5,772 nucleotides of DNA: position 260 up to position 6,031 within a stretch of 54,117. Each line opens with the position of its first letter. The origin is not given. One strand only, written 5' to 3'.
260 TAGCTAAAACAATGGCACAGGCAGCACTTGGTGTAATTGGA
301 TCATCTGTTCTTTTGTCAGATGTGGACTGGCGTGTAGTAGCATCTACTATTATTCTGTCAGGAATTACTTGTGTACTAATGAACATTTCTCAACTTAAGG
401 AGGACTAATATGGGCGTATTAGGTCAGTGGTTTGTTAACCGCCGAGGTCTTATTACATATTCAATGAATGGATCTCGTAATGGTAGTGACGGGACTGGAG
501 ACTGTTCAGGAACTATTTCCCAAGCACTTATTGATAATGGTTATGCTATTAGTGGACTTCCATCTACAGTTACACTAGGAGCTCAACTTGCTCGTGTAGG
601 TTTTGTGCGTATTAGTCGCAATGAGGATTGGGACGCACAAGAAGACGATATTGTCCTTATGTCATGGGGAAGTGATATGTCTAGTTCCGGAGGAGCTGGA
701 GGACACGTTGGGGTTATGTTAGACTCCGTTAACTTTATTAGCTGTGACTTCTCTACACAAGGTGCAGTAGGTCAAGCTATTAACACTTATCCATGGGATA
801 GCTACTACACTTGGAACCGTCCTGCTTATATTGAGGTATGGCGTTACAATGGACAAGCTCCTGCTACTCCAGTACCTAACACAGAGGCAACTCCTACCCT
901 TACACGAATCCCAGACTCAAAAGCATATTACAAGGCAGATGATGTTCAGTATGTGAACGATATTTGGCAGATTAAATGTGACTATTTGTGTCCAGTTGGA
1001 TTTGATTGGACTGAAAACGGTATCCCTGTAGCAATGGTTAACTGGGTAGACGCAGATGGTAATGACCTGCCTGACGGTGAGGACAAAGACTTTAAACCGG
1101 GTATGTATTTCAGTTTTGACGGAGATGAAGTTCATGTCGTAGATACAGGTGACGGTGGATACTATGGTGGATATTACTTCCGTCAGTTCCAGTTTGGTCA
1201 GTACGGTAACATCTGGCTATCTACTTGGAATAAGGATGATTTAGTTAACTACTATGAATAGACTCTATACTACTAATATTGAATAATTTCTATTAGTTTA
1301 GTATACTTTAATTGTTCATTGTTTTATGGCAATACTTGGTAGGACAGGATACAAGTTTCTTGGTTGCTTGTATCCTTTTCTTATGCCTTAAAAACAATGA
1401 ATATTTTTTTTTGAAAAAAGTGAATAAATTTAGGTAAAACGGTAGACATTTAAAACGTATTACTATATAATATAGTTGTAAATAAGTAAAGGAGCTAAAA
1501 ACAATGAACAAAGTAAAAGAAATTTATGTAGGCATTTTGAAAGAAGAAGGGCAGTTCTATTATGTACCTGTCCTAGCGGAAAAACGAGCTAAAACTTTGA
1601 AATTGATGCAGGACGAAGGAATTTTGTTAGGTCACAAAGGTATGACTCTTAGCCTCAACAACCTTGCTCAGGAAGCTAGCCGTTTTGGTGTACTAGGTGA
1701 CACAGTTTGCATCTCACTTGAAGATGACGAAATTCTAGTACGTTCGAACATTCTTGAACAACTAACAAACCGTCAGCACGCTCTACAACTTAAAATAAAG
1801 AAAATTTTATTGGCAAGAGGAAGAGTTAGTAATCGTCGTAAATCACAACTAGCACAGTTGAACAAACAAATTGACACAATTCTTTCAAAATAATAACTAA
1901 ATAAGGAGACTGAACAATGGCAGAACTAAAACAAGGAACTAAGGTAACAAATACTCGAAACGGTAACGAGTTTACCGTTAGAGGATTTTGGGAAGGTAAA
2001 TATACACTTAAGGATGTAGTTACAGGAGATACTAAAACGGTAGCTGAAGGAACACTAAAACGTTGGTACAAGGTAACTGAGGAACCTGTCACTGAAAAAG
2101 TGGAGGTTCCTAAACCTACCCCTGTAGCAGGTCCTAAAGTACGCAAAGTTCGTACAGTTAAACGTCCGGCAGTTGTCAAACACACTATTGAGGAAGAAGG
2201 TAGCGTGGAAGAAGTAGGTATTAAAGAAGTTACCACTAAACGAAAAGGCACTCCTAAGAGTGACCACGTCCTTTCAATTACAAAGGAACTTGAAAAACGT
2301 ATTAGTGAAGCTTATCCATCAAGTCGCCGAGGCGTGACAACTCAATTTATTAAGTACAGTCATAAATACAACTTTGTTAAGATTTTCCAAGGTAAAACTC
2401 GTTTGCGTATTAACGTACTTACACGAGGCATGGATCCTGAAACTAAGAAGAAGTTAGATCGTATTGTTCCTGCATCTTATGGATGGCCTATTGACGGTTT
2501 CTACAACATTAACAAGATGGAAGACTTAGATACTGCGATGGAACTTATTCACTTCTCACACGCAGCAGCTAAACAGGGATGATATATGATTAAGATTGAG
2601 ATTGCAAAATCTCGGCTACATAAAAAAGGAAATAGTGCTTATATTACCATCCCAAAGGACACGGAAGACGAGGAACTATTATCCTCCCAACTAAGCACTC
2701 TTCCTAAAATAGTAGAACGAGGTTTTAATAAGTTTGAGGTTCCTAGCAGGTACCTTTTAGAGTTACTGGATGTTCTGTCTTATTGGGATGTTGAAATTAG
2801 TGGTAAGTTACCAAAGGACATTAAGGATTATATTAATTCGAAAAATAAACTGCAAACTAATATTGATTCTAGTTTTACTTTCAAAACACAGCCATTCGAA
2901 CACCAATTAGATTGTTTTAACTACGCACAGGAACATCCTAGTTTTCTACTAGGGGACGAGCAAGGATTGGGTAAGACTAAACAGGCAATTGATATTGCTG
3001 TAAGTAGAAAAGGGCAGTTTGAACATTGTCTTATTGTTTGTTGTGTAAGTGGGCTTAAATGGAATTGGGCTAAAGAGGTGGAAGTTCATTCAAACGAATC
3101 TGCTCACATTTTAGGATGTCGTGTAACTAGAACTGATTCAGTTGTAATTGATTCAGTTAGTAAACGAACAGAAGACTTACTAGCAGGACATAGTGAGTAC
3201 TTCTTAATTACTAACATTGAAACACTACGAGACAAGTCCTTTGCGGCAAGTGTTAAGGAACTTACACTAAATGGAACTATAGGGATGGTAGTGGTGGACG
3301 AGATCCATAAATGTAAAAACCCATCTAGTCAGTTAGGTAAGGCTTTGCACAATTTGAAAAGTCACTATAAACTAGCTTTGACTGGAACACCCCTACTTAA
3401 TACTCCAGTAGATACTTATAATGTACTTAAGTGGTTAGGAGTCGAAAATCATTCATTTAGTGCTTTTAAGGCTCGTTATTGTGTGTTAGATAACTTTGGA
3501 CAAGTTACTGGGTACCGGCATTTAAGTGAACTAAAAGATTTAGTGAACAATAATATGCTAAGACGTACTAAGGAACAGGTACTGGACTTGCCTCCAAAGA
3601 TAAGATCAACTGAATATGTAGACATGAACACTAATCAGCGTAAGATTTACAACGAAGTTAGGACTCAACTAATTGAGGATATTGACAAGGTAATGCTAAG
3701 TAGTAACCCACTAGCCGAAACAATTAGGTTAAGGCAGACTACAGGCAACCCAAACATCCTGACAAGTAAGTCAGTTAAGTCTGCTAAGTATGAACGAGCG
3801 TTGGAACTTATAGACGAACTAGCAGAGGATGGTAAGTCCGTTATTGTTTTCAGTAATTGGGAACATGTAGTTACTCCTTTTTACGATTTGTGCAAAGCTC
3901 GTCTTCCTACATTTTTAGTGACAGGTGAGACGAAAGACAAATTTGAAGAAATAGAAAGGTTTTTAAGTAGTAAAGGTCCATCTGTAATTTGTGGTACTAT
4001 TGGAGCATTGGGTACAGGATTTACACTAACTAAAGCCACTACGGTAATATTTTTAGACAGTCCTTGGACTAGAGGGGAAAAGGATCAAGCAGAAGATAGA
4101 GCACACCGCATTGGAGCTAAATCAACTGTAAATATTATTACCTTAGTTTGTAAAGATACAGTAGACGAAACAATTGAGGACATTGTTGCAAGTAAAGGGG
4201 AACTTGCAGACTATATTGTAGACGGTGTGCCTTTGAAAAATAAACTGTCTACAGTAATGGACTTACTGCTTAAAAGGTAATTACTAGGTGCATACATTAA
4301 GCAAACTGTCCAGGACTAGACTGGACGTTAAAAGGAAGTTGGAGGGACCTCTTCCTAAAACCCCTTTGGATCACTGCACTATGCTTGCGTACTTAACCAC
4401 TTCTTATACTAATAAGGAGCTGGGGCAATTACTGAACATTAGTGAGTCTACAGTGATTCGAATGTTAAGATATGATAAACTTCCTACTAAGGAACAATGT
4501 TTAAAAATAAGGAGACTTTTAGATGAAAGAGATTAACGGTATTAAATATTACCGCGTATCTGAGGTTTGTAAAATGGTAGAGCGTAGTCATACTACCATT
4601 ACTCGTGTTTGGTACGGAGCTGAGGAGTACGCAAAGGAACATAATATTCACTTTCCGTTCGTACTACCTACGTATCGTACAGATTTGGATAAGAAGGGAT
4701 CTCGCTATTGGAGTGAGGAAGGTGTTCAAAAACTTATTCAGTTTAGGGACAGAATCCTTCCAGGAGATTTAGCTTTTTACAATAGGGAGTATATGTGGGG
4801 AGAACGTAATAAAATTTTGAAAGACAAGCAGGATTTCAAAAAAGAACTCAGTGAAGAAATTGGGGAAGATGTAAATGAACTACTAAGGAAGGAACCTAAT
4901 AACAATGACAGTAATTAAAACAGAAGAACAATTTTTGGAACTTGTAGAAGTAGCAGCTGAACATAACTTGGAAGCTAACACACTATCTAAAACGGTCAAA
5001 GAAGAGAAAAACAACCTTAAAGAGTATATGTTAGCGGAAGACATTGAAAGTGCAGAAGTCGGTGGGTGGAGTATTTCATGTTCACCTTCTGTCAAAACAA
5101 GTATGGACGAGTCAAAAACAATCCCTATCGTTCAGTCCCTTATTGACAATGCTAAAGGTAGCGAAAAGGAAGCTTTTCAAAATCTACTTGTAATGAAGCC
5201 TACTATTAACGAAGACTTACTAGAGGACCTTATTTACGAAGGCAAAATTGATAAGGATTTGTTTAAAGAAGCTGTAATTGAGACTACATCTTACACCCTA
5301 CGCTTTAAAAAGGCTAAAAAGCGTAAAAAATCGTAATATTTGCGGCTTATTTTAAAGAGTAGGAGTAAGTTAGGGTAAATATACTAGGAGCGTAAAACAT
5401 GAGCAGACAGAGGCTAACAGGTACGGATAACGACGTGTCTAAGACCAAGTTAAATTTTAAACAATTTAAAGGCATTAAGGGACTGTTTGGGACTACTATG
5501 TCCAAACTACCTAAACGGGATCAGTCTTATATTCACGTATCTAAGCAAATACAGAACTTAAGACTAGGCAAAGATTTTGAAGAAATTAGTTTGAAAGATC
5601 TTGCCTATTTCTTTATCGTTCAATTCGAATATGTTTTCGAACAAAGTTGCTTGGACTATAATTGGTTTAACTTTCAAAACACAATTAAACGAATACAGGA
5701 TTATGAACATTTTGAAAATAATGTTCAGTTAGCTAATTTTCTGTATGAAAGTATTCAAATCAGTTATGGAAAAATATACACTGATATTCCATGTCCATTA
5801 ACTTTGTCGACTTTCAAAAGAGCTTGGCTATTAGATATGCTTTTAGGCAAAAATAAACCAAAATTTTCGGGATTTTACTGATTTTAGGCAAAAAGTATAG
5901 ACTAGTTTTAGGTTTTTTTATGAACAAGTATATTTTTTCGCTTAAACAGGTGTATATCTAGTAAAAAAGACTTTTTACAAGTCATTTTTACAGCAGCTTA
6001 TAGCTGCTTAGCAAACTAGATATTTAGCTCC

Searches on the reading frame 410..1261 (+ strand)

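Call 53: search_protein_families(library=pfam, proteins=[window:410-1261:+], max_evalue=0.01)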
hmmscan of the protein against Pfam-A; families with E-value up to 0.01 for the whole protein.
window:410-1261:+ (283 aa): 2 families
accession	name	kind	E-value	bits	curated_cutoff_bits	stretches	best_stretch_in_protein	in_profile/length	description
PF16775.10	ZoocinA_TRD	-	9.8e-30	103.3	27.4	1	173-279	3-105/106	Target recognition domain of lytic exoenzyme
PF05382.19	Amidase_5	-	3e-17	63.3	21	1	6-148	7-137/142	Bacteriophage peptidoglycan hydrolase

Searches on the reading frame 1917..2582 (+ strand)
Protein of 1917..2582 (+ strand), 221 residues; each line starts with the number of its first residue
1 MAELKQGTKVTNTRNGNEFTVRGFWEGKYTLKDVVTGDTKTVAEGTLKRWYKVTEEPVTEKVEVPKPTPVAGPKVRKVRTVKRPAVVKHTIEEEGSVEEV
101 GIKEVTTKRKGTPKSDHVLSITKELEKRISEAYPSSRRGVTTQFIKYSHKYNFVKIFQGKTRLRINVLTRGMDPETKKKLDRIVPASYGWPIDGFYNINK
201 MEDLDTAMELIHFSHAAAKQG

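Call 53: search_protein_families(library=pfam, proteins=[window:1917-2582:+], max_evalue=0.01)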
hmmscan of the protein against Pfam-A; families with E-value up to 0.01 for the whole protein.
window:1917-2582:+ (221 aa): 1 family
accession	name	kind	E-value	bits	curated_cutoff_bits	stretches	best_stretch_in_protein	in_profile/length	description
PF18899.5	DUF5655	-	2.9e-10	40.6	24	1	115-212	9-103/109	Domain of unknown function (DUF5655)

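Call 59: search_protein_families(library=phrogs, proteins=[window:1917-2582:+], max_evalue=0.001)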
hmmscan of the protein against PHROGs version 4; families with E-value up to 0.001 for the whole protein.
window:1917-2582:+ (221 aa): 1 family
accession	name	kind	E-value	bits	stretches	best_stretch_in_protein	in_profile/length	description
phrog_32035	-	unknown function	6.2e-65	220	1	2-219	7-237/238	-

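Call 69: search_protein_families(library=ncbifam, proteins=[window:1917-2582:+], max_evalue=0.1)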
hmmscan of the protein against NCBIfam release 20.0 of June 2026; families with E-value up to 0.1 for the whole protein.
window:1917-2582:+ (221 aa): 0 families

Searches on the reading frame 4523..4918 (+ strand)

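Call 59: search_protein_families(library=phrogs, proteins=[window:4523-4918:+], max_evalue=0.001)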
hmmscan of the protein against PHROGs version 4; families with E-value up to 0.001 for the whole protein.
window:4523-4918:+ (131 aa): 1 family
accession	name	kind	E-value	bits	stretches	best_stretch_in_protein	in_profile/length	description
phrog_32660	-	unknown function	1e-59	201.1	1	1-123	1-124/126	-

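Call 69: search_protein_families(library=ncbifam, proteins=[window:4523-4918:+], max_evalue=0.1)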
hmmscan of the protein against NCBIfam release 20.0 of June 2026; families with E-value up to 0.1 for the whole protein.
window:4523-4918:+ (131 aa): 0 families

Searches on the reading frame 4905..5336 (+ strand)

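Call 59: search_protein_families(library=phrogs, proteins=[window:4905-5336:+], max_evalue=0.001)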
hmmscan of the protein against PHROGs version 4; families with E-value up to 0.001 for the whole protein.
window:4905-5336:+ (143 aa): 1 family
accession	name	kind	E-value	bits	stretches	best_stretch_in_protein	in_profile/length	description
phrog_34398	-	unknown function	2.9e-49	167.9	1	1-140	1-141/149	-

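Call 69: search_protein_families(library=ncbifam, proteins=[window:4905-5336:+], max_evalue=0.1)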
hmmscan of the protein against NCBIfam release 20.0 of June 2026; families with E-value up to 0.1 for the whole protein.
window:4905-5336:+ (143 aa): 0 families

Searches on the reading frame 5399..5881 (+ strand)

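Call 59: search_protein_families(library=phrogs, proteins=[window:5399-5881:+], max_evalue=0.001)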
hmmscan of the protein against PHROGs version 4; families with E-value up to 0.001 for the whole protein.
window:5399-5881:+ (160 aa): 1 family
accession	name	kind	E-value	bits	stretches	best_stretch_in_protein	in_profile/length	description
phrog_33206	-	unknown function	3.3e-49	168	1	1-160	1-164/164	-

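Call 69: search_protein_families(library=ncbifam, proteins=[window:5399-5881:+], max_evalue=0.1)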
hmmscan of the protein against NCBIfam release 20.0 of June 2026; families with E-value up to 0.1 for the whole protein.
window:5399-5881:+ (160 aa): 0 families
